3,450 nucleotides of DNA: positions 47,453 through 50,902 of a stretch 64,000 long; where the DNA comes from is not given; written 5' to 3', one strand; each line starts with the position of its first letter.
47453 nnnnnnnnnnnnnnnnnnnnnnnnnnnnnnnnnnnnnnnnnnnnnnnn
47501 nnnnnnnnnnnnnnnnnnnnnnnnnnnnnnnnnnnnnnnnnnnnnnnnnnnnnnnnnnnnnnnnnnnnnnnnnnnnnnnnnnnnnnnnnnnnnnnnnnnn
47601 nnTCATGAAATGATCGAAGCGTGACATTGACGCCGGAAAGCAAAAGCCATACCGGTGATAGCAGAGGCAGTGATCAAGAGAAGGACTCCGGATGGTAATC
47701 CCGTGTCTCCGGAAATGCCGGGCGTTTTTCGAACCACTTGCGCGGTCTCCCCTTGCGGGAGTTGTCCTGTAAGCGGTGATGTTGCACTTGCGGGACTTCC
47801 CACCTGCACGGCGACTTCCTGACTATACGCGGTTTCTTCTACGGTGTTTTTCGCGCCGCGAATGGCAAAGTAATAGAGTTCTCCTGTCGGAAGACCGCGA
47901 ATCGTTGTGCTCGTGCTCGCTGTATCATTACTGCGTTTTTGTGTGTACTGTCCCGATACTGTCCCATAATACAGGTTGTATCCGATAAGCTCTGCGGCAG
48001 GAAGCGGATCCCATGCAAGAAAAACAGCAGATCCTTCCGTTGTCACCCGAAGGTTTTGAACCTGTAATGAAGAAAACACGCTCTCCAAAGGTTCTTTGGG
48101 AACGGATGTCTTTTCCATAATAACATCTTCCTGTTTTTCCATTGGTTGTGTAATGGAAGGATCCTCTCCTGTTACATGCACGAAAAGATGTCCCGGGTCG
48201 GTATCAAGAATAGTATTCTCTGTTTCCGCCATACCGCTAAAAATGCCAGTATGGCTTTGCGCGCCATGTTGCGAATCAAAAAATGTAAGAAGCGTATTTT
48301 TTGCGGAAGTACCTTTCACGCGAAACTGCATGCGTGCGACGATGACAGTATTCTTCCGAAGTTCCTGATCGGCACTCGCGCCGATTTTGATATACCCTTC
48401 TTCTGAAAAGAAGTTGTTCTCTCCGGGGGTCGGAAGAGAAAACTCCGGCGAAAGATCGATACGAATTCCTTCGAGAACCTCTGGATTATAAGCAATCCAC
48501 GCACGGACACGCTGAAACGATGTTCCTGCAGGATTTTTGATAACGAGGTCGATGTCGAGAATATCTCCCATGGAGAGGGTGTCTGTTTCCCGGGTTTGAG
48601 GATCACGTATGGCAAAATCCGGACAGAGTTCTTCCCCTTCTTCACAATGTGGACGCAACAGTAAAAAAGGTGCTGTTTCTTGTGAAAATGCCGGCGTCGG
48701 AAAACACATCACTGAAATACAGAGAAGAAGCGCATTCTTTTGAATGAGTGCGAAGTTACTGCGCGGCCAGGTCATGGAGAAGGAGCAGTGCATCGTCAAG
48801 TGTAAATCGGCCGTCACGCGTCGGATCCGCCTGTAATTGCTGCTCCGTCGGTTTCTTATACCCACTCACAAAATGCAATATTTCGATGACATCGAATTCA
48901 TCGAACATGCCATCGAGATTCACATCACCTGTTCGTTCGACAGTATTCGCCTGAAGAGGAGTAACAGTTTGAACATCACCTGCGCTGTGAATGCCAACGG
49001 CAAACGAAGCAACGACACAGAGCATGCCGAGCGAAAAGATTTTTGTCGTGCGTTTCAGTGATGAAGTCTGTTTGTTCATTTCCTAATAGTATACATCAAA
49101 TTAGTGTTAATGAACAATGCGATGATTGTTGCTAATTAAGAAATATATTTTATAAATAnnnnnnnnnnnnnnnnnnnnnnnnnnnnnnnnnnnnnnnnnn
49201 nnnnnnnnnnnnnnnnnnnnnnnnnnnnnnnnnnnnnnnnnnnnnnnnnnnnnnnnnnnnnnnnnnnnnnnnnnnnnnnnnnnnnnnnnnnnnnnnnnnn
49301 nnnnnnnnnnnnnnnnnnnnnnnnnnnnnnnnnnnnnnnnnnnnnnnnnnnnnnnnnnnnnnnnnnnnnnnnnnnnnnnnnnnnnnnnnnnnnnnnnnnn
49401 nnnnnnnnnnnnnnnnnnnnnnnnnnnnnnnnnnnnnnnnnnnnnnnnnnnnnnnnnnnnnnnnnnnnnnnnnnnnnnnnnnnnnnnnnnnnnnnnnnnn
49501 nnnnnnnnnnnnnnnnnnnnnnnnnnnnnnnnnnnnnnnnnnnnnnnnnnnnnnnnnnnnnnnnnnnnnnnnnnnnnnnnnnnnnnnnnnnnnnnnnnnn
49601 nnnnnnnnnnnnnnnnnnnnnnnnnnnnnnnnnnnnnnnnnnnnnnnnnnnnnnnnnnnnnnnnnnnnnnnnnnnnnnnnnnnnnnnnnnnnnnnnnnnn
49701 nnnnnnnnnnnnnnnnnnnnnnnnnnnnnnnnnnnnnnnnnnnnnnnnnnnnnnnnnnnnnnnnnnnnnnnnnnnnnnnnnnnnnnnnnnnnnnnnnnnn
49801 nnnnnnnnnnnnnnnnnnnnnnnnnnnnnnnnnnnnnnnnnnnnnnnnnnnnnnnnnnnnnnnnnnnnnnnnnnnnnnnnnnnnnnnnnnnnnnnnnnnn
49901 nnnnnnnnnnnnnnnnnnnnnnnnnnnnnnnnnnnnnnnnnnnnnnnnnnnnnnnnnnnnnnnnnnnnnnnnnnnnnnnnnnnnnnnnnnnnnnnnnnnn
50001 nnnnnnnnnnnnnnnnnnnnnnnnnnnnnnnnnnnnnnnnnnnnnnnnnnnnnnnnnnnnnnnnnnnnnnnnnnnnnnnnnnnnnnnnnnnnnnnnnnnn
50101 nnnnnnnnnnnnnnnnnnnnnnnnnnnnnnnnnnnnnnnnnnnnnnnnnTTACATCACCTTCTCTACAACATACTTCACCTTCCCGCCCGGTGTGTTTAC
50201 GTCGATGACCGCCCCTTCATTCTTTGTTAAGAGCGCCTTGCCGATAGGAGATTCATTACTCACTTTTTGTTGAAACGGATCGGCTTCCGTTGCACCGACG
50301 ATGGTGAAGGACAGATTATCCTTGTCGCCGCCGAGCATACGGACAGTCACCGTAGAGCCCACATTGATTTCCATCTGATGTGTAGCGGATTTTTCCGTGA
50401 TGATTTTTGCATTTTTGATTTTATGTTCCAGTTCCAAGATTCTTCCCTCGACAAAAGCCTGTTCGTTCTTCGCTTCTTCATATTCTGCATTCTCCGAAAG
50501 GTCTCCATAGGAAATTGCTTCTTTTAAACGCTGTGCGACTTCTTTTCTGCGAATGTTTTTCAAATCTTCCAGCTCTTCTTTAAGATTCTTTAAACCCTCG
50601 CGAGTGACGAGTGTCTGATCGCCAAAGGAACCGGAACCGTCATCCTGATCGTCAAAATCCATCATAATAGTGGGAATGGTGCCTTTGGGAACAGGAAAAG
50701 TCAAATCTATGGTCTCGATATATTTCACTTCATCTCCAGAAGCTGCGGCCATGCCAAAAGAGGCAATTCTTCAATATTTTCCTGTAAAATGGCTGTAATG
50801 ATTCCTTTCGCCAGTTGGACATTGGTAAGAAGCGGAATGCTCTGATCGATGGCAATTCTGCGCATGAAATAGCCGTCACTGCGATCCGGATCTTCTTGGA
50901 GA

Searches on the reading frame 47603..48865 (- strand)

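Call 103: search_protein_families(library=pfam, proteins=[window:47603-48865:-], max_evalue=0.00001)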
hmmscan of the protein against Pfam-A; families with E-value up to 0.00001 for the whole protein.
window:47603-48865:- (420 aa): 1 family
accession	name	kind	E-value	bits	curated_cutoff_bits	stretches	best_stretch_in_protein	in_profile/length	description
PF00041.27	fn3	-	9.9e-07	29.3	25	1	268-352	2-82/84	Fibronectin type III domain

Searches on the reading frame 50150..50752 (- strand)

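Call 103: search_protein_families(library=pfam, proteins=[window:50150-50752:-], max_evalue=0.00001)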
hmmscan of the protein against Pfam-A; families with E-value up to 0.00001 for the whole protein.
window:50150-50752:- (200 aa): 2 families
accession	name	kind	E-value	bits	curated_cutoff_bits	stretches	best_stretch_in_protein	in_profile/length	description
PF03449.20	GreA_GreB_N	-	1.4e-27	96.1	24.5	1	48-117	2-71/71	Transcription elongation factor, N-terminal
PF01272.25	GreA_GreB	-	6.4e-20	71.4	26.9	1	128-199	5-75/77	Transcription elongation factor, GreA/GreB, C-term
